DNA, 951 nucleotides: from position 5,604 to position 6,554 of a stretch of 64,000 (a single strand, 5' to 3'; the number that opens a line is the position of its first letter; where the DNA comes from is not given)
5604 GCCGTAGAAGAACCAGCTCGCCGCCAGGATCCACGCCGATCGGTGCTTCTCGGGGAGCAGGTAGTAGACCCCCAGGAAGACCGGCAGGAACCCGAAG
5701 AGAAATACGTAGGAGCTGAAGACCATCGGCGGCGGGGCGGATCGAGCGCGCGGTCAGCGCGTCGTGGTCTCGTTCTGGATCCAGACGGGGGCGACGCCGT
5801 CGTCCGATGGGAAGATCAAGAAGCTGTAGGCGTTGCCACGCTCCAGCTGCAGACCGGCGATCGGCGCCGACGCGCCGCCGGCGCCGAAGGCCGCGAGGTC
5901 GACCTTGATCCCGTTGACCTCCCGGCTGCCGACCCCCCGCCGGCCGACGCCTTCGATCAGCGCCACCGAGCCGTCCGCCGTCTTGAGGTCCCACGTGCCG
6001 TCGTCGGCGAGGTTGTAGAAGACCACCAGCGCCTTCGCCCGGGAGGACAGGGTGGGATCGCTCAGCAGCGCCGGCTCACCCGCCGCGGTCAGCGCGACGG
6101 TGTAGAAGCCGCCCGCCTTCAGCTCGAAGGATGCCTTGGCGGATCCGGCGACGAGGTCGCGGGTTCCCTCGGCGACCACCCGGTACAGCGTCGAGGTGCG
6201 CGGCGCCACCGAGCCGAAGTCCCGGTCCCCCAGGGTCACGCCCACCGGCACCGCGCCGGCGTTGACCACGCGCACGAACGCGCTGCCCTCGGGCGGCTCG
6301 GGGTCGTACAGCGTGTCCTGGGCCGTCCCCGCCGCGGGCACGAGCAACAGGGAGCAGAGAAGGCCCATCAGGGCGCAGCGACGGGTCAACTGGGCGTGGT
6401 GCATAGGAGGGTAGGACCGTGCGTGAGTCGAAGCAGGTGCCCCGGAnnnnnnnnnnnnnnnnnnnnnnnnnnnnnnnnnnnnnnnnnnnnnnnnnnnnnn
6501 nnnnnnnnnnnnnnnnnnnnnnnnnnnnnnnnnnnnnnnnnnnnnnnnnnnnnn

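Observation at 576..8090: Alginate-type polysaccharide O-acetylation and export module (algF-algI-algJ-algX-like, TPR-porin, DUF4434 hydrolase) with no synthase in the window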

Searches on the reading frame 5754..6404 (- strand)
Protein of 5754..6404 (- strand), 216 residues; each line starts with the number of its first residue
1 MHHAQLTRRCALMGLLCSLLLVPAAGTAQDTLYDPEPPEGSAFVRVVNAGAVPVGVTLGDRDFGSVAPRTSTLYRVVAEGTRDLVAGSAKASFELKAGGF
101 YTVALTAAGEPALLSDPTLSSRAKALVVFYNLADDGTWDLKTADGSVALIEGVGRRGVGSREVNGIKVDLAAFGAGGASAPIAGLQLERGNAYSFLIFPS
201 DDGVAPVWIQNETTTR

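Call 4: search_protein_families(library=pfam, proteins=[window:5754-6404:-], max_evalue=0.01)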
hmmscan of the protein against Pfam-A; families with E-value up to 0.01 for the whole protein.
window:5754-6404:- (216 aa): 2 families
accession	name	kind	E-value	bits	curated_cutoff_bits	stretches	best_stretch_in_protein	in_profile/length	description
PF11182.14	AlgF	-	7.2e-35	120.5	34.4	1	24-193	10-178/179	Alginate O-acetyl transferase AlgF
PF14344.12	DUF4397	-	7.8e-05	23.7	30.6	0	42-135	1-112/119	Domain of unknown function (DUF4397)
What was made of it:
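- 5754..6404 (-): AlgF homologue, a periplasmic component of the O-acetylation complex. PF11182, E=7e-35 (call 4).
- Checked: AlgF (5754-6404): PF11182, E=7e-35 (call 4).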

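Call 5: search_protein_families(library=ncbifam, proteins=[window:5754-6404:-], max_evalue=0.01)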
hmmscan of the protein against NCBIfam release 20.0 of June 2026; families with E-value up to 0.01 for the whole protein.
window:5754-6404:- (216 aa): 0 families

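Call 7: find_encoding_contigs(protein=window:5754-6404:-, flank=10000, max_places=4)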
Protein window:5754-6404:- (216 aa): 10 contigs read that carry it; 4 places shown.
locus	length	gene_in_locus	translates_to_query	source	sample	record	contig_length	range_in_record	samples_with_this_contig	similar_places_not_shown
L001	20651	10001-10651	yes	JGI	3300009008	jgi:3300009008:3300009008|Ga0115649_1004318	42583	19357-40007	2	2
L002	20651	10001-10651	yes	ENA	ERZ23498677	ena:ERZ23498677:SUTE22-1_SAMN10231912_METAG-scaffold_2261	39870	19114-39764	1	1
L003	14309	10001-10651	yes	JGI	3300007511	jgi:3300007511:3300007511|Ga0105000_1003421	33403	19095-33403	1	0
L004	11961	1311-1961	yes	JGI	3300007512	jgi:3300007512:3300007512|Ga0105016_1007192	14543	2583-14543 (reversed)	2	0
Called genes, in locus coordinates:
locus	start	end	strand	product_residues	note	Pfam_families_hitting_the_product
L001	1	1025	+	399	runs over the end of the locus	-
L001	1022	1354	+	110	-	PF01329:Pterin_4a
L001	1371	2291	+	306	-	PF00685:Sulfotransfer_1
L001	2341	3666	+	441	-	-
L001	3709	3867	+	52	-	PF01679:Pmp3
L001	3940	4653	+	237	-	PF25129:Pyr4-TMTC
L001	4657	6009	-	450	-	PF00069:Pkinase, PF07714:PK_Tyr_Ser-Thr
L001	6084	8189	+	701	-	PF11617:Cu-binding_MopE, PF01839:FG-GAP (weak)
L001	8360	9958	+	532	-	-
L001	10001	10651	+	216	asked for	PF11182:AlgF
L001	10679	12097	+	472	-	PF03062:MBOAT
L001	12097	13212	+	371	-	PF16822:ALGX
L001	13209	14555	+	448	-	PF16822:ALGX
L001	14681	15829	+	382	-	PF14488:DUF4434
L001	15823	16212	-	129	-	-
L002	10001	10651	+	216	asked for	PF11182:AlgF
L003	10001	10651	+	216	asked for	PF11182:AlgF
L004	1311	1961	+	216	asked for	PF11182:AlgF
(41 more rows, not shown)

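Call 41: find_homologous_proteins(query=window:5754-6404:-, max_evalue=0.00001)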
Query window:5754-6404:- (216 aa): 56 proteins with E <= 0.00001 among 1670 candidates.
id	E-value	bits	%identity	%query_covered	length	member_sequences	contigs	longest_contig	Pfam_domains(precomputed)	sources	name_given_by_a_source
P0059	6.7e-135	465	100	100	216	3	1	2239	PF11182.15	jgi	-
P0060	6.3e-72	260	66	88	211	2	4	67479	PF11182.15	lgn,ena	-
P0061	8.9e-72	259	62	94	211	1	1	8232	PF11182.15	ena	-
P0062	4.9e-67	244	63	88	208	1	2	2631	PF11182.15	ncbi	-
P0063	1.5e-66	242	63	88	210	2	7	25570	PF11182.15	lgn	-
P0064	1.9e-63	232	59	94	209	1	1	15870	PF11182.15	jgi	jgi:alginate O-acetyltransferase complex protein AlgF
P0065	7.6e-59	217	60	87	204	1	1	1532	PF11182.15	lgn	-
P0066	2.0e-58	216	57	92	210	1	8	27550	PF11182.15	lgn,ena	-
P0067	2.5e-55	206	55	87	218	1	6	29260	PF11182.15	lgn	-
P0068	4.5e-55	205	57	88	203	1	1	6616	PF11182.15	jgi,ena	jgi:alginate O-acetyltransferase complex protein AlgF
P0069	1.4e-38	151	46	93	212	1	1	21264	PF11182.15,PF14344.13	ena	-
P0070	1.4e-37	148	48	92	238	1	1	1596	PF11182.15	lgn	-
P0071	7.0e-35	139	41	88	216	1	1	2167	PF11182.15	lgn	-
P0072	5.8e-31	126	40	85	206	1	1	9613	PF11182.15,PF14344.13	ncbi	-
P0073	6.8e-31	126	39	90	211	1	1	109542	PF11182.15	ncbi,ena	-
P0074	1.3e-30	125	43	86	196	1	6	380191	PF11182.15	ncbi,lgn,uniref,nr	ncbi:alginate O-acetyltransferase AlgF [Deinococcus hopiensis]|uniref:Alginate biosynthesis protein 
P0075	1.8e-30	124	36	95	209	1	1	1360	PF11182.15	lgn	-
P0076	2.3e-30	124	38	88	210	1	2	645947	PF11182.15,PF14344.13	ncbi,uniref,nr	ncbi:alginate O-acetyltransferase AlgF [Deinococcus cellulosilyticus]|uniref:Alginate biosynthesis p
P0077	2.5e-30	124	43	92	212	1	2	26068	PF11182.15,PF14344.13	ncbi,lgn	-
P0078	7.6e-30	122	40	94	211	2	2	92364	PF11182.15,PF14344.13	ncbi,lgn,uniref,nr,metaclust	ncbi:alginate O-acetyltransferase AlgF [Deinococcus pimensis]|uniref:alginate O-acetyltransferase Al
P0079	1.0e-29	122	40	86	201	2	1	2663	PF11182.15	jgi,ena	-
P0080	1.6e-29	121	46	78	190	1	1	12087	PF11182.15,PF14344.13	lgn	-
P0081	2.7e-29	121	38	90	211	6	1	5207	PF11182.15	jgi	jgi:Alginate O-acetyl transferase AlgF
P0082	8.1e-28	116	38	98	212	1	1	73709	PF11182.15,PF14344.13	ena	-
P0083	1.2e-27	115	44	79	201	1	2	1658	PF11182.15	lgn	-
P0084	1.6e-27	115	40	81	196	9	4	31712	PF11182.15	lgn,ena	-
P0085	1.6e-27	115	40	92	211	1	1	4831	PF11182.15,PF14344.13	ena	-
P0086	1.9e-27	114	38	91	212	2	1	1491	PF11182.15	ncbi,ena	ncbi:MAG: alginate O-acetyltransferase AlgF [Pseudomonadota bacterium]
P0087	2.1e-27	114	38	99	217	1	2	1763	PF11182.15,PF14344.13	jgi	jgi:alginate O-acetyltransferase complex protein AlgF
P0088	2.4e-27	114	37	99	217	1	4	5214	PF11182.15,PF14344.13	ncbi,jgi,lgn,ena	ncbi:MAG: hypothetical protein RL071_4313 [Pseudomonadota bacterium]|jgi:alginate O-acetyltransferas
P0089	4.8e-27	113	46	78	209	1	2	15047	PF11182.15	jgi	-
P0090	5.6e-27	113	43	86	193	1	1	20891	PF11182.15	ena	-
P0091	7.0e-27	113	38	91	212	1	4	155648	PF11182.15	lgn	-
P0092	8.7e-27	112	40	86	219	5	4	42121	PF11182.15,PF14344.13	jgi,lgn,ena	jgi:alginate O-acetyltransferase complex protein AlgF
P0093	9.1e-27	112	39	86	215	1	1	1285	PF11182.15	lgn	-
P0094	1.5e-26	112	39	81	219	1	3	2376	PF11182.15,PF14344.13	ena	-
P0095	2.0e-26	111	37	99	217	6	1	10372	PF11182.15,PF14344.13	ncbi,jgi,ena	jgi:alginate O-acetyltransferase complex protein AlgF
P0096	2.8e-26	111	41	89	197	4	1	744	PF11182.15,PF14344.13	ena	-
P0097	3.4e-26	110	39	86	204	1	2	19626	PF11182.15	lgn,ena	-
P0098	4.2e-26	110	40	88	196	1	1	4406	PF11182.15,PF14344.13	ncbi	ncbi:alginate O-acetyltransferase AlgF [Deinococcus sp. UYEF24]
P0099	4.4e-26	110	38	92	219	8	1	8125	PF11182.15,PF14344.13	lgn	-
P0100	9.3e-26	109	37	94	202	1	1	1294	PF11182.15,PF14344.13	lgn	-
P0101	1.9e-25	108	41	82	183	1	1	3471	PF11182.15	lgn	-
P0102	2.8e-25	107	41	78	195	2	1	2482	PF11182.15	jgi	-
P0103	1.1e-24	105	41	82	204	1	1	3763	PF11182.15,PF14344.13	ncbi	-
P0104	1.1e-24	105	40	90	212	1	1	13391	PF11182.15,PF14344.13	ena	-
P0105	1.9e-24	105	38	96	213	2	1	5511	PF11182.15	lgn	-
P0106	5.0e-23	100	32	83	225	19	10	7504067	PF11182.15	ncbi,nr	ncbi:alginate O-acetyltransferase AlgF [Pseudomonas sp. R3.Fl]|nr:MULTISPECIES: alginate O-acetyltra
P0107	8.5e-21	93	35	97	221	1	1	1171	PF11182.15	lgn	-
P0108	1.0e-20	93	37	85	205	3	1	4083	PF11182.15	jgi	jgi:alginate O-acetyltransferase complex protein AlgF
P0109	1.4e-20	92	34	90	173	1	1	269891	PF11182.15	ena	-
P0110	3.6e-20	91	36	74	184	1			PF11182.15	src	-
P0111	1.2e-18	86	32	88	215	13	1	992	PF11182.15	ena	-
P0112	1.5e-18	85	34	92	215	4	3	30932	PF11182.15,PF14344.13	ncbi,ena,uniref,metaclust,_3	ncbi:alginate O-acetyltransferase AlgF [uncultured Abyssibacter sp.]|uniref:alginate O-acetyltransfe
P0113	4.8e-12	64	34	83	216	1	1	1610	PF11182.15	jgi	jgi:alginate O-acetyltransferase complex protein AlgF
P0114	2.3e-11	62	30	92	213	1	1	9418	PF11182.15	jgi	jgi:alginate O-acetyltransferase complex protein AlgF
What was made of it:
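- Pseudomonas AlgF is only 32% identical, well below the metagenomic relatives at 55-66% (call 41).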

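Call 43: find_encoding_contigs(protein=P0060, flank=10000, max_places=1)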
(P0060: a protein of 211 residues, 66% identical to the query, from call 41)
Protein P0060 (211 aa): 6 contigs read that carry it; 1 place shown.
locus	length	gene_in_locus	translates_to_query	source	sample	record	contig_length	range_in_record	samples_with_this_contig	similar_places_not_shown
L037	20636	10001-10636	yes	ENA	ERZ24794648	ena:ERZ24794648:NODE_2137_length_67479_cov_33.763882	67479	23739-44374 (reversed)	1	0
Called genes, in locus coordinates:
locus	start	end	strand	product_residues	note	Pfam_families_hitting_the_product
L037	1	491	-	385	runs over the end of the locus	PF02350:Epimerase_2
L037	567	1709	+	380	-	PF00483:NTP_transferase, PF12804:NTP_transf_3 (weak)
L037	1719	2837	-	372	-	PF01590:GAF, PF13185:GAF_2 (weak)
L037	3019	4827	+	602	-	PF00501:AMP-binding, PF23562:AMP-binding_C_3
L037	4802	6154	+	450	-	PF01554:MatE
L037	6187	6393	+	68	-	-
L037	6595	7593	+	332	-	PF01073:3Beta_HSD, PF01370:Epimerase, PF02719:Polysacc_synt_2 (weak), PF04321:RmlD_sub_bind, PF05368:NmrA, PF13460:NAD_binding_10, PF16363:GDP_Man_Dehyd, PF07993:NAD_binding_4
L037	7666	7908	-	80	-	-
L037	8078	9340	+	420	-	PF24681:Kelch_KLHDC2_KLHL20_DRC7, PF24981:Beta-prop_ATRN-LZTR1, PF13415:Beta-prop_FBX42 (weak), PF24681:Kelch_KLHDC2_KLHL20_DRC7, PF13415:Beta-prop_FBX42, PF24981:Beta-prop_ATRN-LZTR1 (weak), PF24681:Kelch_KLHDC2_KLHL20_DRC7 (weak), PF01344:Kelch_1 (weak), +4 more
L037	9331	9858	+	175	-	-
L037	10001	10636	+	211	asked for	PF11182:AlgF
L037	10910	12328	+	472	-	PF03062:MBOAT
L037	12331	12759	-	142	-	PF02082:Rrf2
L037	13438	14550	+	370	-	PF16822:ALGX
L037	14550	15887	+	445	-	PF16822:ALGX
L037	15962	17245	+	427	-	PF14488:DUF4434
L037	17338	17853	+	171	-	PF04073:tRNA_edit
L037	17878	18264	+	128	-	-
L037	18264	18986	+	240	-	PF14378:PAP2_3, PF01569:PAP2 (weak)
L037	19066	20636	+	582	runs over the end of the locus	-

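Call 44: find_encoding_contigs(protein=P0073, flank=10000, max_places=1)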
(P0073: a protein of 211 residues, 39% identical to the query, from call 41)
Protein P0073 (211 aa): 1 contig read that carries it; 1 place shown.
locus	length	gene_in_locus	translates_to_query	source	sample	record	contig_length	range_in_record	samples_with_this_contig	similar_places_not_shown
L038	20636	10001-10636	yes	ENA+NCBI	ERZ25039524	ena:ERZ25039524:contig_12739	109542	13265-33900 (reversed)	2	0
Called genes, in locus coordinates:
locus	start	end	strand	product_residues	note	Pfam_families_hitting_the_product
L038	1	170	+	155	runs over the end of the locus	PF08352:oligo_HPY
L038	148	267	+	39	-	-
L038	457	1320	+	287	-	PF00557:Peptidase_M24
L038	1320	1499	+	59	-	-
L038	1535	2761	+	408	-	PF05378:Hydant_A_N, PF01968:Hydantoinase_A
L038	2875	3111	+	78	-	PF01968:Hydantoinase_A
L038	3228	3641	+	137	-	PF19278:Hydant_A_C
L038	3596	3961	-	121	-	-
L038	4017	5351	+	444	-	PF02538:Hydantoinase_B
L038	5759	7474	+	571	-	PF02503:PP_kinase, PF17941:PP_kinase_C_1, PF13091:PLDc_2 (weak), PF13090:PP_kinase_C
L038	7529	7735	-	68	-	PF00313:CSD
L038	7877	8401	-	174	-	PF00994:MoCF_biosynth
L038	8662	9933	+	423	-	-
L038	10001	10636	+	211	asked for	PF11182:AlgF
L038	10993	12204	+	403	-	PF16822:ALGX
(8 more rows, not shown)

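Call 45: find_encoding_contigs(protein=P0074, flank=10000, max_places=1)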
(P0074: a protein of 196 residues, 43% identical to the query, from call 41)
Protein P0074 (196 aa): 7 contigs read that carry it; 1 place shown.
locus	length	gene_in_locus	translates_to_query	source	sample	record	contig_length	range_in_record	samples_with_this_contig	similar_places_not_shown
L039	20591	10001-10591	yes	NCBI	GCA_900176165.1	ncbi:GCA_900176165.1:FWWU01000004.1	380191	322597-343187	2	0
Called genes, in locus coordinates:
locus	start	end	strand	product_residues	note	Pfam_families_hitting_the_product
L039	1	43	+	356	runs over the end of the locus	PF00657:Lipase_GDSL, PF13472:Lipase_GDSL_2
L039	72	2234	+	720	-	PF08447:PAS_3, PF13185:GAF_2 (faint), PF00512:HisKA, PF02518:HATPase_c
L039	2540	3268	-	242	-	PF00005:ABC_tran, PF13304:AAA_21 (faint)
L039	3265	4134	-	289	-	PF00528:BPD_transp_1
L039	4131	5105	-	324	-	PF13379:NMT1_2, PF09084:NMT1, PF12974:Phosphonate-bd (weak)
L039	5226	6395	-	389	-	PF00296:Bac_luciferase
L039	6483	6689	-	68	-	-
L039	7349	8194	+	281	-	PF03935:SKN1_KRE6_Sbg1 (weak), PF00722:Glyco_hydro_16, PF26113:GH16_XgeA, PF03935:SKN1_KRE6_Sbg1 (weak)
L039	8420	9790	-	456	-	PF16822:ALGX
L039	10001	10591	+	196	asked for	PF11182:AlgF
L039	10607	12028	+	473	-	PF03062:MBOAT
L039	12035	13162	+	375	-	PF16822:ALGX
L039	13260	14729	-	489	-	PF07690:MFS_1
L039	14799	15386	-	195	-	PF01872:RibD_C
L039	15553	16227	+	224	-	PF01638:HxlR, PF02036:SCP2 (weak)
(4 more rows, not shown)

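Call 55: find_encoding_contigs(protein=P0066, flank=10000, max_places=3)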
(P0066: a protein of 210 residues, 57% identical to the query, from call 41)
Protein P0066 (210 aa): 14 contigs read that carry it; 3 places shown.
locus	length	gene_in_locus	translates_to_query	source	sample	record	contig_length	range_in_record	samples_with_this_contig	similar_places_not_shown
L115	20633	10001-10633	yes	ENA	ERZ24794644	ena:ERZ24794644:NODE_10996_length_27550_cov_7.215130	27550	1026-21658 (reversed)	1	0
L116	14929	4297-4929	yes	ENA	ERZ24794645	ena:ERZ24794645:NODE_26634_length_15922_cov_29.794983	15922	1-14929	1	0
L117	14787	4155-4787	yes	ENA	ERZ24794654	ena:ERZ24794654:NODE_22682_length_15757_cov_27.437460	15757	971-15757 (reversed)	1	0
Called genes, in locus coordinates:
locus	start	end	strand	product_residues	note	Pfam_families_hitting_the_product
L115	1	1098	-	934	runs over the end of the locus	PF13641:Glyco_tranf_2_3, PF13632:Glyco_trans_2_3, PF05157:MshEN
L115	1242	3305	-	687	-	-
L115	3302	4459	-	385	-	PF02350:Epimerase_2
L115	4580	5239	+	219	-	PF00697:PRAI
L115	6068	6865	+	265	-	-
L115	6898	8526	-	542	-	-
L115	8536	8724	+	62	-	-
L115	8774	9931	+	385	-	PF00483:NTP_transferase, PF12804:NTP_transf_3 (weak), PF25087:GMPPB_C (weak)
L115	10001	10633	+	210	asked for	PF11182:AlgF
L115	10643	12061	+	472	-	PF03062:MBOAT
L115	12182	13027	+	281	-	PF05050:Methyltransf_21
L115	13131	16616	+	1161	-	PF01839:FG-GAP (faint), PF13517:FG-GAP_3 (faint)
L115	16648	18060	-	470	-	PF04932:Wzy_C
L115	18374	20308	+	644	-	PF13727:CoA_binding_3, PF01073:3Beta_HSD (weak), PF01370:Epimerase, PF02719:Polysacc_synt_2, PF04321:RmlD_sub_bind, PF16363:GDP_Man_Dehyd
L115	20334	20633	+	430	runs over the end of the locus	PF01943:Polysacc_synt, PF13440:Polysacc_synt_3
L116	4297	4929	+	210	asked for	PF11182:AlgF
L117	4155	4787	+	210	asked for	PF11182:AlgF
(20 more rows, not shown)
